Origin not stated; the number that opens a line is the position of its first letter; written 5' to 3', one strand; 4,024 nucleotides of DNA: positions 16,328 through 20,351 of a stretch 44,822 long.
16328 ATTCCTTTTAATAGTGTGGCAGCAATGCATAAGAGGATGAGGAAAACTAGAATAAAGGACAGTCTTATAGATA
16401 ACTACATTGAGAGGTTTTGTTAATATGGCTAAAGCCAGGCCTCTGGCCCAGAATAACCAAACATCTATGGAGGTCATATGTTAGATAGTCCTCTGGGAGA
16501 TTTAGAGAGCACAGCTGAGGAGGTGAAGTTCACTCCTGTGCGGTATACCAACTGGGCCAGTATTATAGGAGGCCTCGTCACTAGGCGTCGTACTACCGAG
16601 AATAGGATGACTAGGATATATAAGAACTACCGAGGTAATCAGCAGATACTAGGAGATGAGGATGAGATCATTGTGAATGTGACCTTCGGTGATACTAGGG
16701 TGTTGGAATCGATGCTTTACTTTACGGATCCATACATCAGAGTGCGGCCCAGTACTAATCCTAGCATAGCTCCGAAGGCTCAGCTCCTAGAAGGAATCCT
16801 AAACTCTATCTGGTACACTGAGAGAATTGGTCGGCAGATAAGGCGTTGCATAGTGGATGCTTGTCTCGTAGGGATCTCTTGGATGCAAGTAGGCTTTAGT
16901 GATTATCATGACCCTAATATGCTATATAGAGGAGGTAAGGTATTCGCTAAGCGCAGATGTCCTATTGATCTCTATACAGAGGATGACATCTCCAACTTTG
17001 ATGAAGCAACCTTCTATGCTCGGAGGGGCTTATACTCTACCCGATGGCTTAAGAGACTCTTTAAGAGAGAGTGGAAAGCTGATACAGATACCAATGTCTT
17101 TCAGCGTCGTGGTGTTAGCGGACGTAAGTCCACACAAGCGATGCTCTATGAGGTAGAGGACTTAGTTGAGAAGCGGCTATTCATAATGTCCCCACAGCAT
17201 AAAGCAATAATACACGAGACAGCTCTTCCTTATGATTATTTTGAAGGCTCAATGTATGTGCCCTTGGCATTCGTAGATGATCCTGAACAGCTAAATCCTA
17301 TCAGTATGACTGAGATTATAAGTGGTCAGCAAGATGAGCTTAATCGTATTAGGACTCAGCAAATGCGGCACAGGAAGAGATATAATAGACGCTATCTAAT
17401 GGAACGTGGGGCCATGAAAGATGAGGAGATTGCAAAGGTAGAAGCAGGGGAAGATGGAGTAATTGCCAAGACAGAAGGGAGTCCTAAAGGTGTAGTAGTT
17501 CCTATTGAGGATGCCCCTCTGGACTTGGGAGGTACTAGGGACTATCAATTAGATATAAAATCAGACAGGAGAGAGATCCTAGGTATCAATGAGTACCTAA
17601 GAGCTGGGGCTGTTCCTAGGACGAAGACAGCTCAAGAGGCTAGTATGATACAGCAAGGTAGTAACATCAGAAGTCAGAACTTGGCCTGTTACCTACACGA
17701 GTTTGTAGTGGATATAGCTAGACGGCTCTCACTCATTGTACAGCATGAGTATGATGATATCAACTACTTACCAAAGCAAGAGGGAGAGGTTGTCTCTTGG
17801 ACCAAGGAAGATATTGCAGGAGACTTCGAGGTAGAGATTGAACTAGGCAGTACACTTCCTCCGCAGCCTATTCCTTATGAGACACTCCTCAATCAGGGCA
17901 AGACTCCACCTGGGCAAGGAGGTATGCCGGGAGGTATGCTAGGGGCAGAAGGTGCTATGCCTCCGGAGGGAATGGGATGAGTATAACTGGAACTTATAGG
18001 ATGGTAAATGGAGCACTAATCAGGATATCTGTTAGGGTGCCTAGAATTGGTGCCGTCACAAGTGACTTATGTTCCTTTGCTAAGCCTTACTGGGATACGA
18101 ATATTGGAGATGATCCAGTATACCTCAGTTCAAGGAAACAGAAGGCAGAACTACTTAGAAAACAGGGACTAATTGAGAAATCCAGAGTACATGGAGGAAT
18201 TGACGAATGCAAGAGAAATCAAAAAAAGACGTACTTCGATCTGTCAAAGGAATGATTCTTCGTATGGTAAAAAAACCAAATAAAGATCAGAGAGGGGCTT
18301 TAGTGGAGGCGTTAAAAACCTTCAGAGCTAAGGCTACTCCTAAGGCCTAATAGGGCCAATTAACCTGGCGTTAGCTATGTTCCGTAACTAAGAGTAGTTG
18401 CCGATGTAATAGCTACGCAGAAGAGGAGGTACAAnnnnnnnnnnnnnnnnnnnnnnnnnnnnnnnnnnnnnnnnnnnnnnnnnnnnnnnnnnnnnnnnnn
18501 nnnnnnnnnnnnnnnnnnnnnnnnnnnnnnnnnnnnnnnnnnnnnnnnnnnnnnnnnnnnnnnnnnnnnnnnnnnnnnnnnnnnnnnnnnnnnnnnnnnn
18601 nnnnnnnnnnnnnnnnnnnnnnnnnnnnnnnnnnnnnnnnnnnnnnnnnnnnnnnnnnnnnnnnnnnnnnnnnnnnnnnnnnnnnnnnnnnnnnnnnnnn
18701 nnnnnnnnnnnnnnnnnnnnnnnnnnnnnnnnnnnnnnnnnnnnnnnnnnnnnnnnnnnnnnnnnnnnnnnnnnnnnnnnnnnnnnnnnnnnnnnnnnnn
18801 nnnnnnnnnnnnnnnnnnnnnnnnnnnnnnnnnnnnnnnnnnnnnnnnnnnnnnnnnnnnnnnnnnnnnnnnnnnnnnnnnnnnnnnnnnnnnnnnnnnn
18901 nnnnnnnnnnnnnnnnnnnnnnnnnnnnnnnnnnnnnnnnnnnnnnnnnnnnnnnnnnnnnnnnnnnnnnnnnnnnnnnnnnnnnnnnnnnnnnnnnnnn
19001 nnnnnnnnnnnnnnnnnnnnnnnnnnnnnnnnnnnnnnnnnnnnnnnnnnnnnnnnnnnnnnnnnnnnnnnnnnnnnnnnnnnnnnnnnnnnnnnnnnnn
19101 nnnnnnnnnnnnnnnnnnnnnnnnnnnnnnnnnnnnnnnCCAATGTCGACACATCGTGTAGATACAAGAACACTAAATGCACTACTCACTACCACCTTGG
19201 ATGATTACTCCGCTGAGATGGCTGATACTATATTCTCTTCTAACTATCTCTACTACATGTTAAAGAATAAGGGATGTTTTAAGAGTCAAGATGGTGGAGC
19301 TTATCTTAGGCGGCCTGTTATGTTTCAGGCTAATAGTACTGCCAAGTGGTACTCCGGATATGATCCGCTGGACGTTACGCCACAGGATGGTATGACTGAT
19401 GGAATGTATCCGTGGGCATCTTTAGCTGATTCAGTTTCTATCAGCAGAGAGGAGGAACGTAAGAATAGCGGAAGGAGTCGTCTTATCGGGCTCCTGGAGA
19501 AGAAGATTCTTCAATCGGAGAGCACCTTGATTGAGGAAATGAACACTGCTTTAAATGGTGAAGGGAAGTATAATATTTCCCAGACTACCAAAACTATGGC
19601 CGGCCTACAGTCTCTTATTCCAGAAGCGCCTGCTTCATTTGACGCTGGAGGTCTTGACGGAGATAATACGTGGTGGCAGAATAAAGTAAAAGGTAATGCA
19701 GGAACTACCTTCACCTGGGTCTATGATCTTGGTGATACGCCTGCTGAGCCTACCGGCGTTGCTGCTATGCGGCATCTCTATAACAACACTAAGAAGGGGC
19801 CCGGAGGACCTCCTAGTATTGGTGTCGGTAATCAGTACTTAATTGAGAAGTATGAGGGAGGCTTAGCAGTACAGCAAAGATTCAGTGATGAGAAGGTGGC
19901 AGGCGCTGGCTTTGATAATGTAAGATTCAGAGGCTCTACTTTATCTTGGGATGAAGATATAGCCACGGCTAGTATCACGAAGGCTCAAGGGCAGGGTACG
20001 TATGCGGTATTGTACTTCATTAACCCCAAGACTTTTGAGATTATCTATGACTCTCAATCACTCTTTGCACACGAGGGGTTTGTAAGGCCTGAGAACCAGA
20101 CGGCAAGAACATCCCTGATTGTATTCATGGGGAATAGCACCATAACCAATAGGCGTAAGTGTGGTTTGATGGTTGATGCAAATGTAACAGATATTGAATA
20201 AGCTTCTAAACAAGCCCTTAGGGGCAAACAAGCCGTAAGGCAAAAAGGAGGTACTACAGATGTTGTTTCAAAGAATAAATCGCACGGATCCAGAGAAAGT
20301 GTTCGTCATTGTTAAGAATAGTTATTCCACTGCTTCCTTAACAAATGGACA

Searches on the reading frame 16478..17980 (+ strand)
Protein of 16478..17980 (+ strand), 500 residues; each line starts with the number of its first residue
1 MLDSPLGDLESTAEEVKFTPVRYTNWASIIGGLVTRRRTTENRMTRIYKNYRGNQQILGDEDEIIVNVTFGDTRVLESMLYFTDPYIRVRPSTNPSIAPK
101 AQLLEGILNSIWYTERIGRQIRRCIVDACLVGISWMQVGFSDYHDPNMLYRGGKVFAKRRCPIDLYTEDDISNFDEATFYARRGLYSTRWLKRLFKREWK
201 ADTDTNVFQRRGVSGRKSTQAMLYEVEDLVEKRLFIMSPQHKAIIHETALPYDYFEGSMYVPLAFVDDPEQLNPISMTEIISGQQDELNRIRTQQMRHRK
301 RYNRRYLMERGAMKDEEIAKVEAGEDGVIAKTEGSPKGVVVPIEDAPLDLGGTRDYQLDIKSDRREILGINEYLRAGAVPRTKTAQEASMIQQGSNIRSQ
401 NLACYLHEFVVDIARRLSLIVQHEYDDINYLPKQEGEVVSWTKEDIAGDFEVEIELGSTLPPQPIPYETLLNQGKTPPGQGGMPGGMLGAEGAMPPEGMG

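Call 38: search_protein_families(library=phrogs, proteins=[window:16478-17980:+], max_evalue=0.001)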
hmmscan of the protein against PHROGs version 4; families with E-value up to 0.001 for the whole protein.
window:16478-17980:+ (500 aa): 1 family
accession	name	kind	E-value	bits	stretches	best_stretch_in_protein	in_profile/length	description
phrog_156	-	head and packaging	0.00019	21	0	270-394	306-431/681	portal protein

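Call 39: search_protein_families(library=pfam, proteins=[window:16478-17980:+], max_evalue=0.01)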
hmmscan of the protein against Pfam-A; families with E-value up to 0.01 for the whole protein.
window:16478-17980:+ (500 aa): 1 family
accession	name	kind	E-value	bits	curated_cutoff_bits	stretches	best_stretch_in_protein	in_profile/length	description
PF16510.12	P22_portal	-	2.9e-05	23.2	26.1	1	85-142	67-126/594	Phage P22-like portal protein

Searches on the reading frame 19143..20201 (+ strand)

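Call 38: search_protein_families(library=phrogs, proteins=[window:19143-20201:+], max_evalue=0.001)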
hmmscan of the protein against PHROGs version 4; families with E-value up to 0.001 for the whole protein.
window:19143-20201:+ (352 aa): 1 family
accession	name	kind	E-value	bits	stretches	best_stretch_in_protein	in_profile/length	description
phrog_9953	-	head and packaging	2.2e-48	166.3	1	5-344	3-327/329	major head protein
